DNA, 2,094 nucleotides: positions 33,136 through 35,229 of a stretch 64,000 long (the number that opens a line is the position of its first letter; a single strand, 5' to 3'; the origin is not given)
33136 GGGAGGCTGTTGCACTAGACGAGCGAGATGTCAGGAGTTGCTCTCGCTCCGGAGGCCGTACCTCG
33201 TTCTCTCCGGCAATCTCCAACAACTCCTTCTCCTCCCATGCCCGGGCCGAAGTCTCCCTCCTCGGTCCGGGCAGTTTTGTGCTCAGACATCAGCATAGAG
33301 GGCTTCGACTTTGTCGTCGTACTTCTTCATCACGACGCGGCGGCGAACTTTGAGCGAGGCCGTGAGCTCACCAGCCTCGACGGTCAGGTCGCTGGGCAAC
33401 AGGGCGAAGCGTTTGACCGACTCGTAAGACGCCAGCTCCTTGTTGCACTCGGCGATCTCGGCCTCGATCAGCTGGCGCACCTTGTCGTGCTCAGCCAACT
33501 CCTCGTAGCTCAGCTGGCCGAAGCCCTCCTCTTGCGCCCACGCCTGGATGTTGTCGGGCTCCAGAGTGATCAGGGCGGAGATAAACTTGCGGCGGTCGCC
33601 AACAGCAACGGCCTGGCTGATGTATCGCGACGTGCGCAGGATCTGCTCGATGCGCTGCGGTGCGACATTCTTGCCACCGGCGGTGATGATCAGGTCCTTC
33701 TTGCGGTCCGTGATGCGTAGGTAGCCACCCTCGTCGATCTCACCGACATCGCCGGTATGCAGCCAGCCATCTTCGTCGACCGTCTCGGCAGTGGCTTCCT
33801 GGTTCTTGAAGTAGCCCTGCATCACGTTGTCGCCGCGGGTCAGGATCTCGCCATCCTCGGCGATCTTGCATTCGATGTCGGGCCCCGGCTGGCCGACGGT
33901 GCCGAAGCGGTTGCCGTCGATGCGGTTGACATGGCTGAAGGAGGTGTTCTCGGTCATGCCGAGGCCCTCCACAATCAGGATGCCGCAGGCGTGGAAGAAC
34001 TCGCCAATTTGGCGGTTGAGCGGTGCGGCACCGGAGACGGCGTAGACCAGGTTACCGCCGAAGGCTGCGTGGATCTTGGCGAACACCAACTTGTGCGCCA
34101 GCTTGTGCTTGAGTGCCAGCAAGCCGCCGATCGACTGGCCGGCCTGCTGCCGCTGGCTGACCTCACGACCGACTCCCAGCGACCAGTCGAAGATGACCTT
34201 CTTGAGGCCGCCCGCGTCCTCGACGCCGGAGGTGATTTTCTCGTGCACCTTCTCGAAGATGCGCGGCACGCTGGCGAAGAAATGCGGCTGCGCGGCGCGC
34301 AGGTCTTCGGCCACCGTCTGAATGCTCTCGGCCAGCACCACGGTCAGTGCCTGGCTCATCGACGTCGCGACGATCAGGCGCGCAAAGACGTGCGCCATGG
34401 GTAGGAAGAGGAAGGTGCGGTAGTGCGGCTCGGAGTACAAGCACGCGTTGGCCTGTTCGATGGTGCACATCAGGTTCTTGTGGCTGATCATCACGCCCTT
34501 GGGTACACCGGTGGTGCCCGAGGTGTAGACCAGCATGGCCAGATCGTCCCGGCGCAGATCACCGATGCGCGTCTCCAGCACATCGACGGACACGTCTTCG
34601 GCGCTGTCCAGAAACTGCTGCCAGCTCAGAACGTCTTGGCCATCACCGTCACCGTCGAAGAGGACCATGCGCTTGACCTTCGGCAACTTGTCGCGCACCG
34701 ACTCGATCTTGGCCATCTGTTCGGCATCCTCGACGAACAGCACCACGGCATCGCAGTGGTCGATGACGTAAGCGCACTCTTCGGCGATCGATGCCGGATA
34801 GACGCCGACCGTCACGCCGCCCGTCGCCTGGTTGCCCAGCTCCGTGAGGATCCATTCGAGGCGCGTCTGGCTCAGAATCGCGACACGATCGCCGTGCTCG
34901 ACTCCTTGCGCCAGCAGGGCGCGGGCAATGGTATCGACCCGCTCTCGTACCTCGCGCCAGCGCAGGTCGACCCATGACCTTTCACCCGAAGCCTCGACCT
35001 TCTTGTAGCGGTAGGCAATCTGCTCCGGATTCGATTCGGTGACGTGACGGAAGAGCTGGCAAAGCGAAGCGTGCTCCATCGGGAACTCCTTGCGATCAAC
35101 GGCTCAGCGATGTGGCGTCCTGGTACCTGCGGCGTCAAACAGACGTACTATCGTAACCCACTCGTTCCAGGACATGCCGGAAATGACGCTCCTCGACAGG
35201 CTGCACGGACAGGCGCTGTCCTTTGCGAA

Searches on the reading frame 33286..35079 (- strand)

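Call 25: search_protein_families(library=pfam, proteins=[window:33286-35079:-], max_evalue=0.0001)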
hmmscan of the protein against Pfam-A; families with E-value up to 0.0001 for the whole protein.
window:33286-35079:- (598 aa): 2 families
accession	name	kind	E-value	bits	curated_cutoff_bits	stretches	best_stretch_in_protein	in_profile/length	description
PF00501.34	AMP-binding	-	2.2e-72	244.4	29.9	1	11-424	2-384/384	AMP-binding enzyme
PF23562.2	AMP-binding_C_3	-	2.3e-13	51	20.8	1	462-597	2-122/124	AMP-binding enzyme C-terminal domain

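Call 41: search_protein_families(library=ncbifam, proteins=[window:33286-35079:-], max_evalue=0.001)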
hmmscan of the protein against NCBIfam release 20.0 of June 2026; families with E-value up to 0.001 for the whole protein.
window:33286-35079:- (598 aa): 104 families (the best 25 are shown)
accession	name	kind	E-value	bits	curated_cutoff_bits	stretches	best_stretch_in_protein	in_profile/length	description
NF038343.1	ligase_FadD11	exception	1.6e-119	400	950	1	5-597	2-583/585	fatty acid--CoA ligase FadD11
NF004837.0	PRK06187.1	subfamily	5.1e-78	262.6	476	2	5-296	9-292/531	long-chain-fatty-acid--CoA ligase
NF005801.1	PRK07656.1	equivalog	1.1e-69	235.5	657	2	368-494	307-436/500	FadD3 family acyl-CoA ligase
NF009233.0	PRK12583.1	subfamily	2.6e-62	211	832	2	37-249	44-273/558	fatty acid CoA ligase family protein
NF004114.0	PRK05605.1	equivalog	3.1e-56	190.9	766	2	345-537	341-546/575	long-chain-fatty-acid--CoA ligase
NF009232.0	PRK12582.1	subfamily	1.3e-51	175.6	777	2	367-597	378-615/624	acyl-CoA synthetase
NF005714.0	PRK07529.1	subfamily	1.5e-51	175.5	632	2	343-494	339-508/640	acyl-CoA synthetase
NF006182.0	PRK08316.1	subfamily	5.7e-50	170.3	663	2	6-233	13-226/523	fatty acyl-CoA synthetase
NF041592.1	carboxyl_red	equivalog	6.5e-49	166.5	1300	1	38-597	77-621/1160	carboxylic acid reductase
NF005702.0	PRK07514.1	subfamily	8.3e-49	166.3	558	2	344-490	272-429/506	malonyl-CoA synthase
TIGR01923.1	menE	equivalog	6.2e-48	163.7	330.15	2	366-495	248-382/442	o-succinylbenzoate--CoA ligase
NF006181.0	PRK08314.1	subfamily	1.8e-45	155.2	705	2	39-249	50-276/563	long-chain-fatty-acid--CoA ligase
NF005857.1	PRK07786.1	exception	1.2e-44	152.7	733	2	39-217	35-202/513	fatty-acid--CoA ligase FadD5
NF006523.0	PRK08974.1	equivalog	6.2e-44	150.1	884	2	343-497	326-490/561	long-chain-fatty-acid--CoA ligase FadD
NF004758.0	PRK06087.1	equivalog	1e-43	149.6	736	2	346-494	307-466/548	medium-chain fatty-acid--CoA ligase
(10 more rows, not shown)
